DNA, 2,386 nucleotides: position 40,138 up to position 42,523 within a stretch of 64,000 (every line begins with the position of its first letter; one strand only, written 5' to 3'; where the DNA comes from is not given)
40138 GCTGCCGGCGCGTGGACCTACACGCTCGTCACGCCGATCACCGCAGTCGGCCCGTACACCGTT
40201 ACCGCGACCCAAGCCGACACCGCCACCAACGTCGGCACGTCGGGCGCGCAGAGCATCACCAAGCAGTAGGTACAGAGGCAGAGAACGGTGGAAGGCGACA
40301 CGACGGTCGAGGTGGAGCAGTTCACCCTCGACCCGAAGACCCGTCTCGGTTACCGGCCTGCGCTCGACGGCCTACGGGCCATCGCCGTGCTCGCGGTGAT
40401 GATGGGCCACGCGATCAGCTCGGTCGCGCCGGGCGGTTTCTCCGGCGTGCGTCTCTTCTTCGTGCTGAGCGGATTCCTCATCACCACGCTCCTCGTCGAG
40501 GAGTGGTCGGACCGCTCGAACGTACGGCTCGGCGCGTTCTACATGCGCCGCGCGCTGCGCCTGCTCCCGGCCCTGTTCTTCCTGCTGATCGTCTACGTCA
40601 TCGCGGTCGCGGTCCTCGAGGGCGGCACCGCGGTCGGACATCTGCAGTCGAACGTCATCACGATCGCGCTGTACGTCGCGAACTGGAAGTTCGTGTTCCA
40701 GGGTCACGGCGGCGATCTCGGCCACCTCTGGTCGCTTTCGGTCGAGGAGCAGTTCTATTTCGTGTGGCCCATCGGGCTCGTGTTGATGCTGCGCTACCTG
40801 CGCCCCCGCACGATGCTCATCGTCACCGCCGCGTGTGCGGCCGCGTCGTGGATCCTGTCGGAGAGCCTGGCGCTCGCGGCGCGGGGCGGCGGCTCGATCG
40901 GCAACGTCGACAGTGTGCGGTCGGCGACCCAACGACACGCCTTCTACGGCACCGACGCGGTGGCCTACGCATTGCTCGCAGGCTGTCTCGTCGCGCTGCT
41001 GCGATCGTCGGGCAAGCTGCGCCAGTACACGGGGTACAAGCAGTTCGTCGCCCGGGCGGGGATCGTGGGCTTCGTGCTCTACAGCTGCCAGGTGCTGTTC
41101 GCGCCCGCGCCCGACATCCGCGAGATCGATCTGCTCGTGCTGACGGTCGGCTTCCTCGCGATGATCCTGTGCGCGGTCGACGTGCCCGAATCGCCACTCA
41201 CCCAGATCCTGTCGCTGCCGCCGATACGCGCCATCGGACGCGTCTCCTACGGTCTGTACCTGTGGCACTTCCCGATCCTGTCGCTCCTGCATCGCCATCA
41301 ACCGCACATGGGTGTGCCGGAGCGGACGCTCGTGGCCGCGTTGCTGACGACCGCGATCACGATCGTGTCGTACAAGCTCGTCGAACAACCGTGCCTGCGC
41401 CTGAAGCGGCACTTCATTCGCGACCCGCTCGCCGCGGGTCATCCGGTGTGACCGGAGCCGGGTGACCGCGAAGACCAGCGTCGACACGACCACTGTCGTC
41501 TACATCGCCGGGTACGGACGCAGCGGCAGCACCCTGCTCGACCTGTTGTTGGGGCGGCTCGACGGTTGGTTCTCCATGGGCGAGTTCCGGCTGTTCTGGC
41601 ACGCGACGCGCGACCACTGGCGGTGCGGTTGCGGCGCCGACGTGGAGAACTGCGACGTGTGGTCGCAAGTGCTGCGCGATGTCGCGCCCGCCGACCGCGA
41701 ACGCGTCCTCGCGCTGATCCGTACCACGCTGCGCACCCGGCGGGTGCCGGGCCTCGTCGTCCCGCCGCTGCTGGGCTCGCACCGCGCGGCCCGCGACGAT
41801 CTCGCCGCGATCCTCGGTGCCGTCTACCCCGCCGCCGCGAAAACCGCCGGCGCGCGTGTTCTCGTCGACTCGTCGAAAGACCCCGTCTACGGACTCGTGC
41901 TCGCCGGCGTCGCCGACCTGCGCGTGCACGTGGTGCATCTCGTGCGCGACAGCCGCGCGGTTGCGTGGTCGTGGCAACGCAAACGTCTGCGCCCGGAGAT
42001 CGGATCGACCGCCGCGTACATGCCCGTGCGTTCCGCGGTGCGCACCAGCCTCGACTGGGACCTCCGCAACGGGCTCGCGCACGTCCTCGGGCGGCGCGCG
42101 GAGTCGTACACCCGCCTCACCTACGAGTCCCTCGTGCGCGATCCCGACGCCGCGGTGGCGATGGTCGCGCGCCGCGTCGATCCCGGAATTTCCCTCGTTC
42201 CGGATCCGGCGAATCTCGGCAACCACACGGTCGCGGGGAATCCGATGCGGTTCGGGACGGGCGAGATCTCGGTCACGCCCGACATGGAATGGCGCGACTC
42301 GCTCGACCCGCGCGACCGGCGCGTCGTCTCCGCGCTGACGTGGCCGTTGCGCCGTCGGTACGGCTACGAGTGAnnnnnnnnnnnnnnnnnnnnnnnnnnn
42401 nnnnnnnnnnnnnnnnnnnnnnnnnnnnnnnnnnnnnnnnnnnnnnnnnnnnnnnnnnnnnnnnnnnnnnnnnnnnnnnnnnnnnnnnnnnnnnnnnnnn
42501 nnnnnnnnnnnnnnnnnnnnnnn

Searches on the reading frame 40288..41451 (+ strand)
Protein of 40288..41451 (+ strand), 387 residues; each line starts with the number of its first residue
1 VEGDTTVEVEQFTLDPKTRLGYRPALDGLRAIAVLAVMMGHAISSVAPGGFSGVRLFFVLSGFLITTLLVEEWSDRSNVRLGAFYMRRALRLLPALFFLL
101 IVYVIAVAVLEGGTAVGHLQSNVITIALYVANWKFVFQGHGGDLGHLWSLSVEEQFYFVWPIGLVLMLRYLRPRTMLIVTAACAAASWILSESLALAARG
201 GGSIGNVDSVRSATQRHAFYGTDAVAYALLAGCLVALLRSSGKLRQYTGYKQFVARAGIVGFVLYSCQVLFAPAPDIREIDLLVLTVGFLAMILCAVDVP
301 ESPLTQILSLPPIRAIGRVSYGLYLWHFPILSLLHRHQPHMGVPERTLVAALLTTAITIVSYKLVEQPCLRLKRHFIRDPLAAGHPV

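Call 9: search_protein_families(library=pfam, proteins=[window:40288-41451:+], max_evalue=0.01)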
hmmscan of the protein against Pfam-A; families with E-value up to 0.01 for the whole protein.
window:40288-41451:+ (387 aa): 1 family
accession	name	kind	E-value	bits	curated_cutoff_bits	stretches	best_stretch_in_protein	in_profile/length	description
PF01757.29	Acyl_transf_3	-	9e-31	107.6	31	1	24-361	2-321/326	Acyltransferase domain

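Call 33: find_related_loci(query=window:40288-41448:+, collection=metagenome_contigs, flank=10000)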
Query window:40288-41448:+ (387 aa) in metagenome_contigs; peptide patterns used: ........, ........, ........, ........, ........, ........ (x = any residue, [..] = any of these).
600 stretches matched a pattern (row limit reached: there are more); 546 encode a relative of the query (tblastn E <= 1e-3); the best 80 are kept; 80 distinct loci.
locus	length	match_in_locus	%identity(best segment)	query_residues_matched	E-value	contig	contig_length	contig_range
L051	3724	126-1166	37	21-384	8e-54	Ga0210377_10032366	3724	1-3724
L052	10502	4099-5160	36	19-376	5e-51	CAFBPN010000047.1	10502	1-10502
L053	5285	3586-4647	38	19-376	3e-51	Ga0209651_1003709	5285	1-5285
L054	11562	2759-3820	38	19-376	8e-51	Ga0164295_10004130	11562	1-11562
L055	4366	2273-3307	39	20-376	9e-51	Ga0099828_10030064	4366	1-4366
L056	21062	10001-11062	36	19-376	2e-50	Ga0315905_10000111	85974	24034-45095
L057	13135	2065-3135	35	18-383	3e-49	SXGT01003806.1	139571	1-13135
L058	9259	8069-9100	37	21-369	2e-48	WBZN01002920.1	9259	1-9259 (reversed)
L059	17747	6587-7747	35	15-368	3e-48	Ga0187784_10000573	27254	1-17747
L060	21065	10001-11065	35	19-371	7e-48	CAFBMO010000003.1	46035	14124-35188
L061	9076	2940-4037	35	19-377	1e-47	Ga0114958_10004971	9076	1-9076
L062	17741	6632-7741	36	2-379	5e-45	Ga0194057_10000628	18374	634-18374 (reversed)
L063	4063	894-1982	34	19-387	6e-44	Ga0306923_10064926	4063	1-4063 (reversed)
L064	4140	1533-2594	37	21-371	1e-43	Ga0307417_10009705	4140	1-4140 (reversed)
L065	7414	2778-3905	32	19-380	2e-43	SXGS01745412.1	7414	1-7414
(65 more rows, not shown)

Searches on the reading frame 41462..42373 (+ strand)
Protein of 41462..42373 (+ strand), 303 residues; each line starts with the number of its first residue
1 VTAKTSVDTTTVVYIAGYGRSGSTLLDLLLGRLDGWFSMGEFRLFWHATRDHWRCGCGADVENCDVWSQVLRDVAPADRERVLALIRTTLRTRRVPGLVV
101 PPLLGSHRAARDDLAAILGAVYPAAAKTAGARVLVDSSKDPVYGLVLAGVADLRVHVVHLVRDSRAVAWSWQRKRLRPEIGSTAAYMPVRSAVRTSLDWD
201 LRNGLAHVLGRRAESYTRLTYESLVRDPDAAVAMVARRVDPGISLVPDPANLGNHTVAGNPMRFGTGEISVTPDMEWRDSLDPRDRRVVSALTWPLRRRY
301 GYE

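Call 9: search_protein_families(library=pfam, proteins=[window:41462-42373:+], max_evalue=0.01)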
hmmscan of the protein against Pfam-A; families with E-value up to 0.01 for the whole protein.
window:41462-42373:+ (303 aa): 1 family
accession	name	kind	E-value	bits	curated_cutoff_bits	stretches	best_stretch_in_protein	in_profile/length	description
PF13469.12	Sulfotransfer_3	-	7.5e-06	26.8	27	1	13-237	2-208/216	Sulfotransferase family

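Call 37: search_protein_families(library=ncbifam, proteins=[window:41462-42373:+], max_evalue=0.01)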
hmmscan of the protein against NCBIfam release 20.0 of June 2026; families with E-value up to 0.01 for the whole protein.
window:41462-42373:+ (303 aa): 0 families
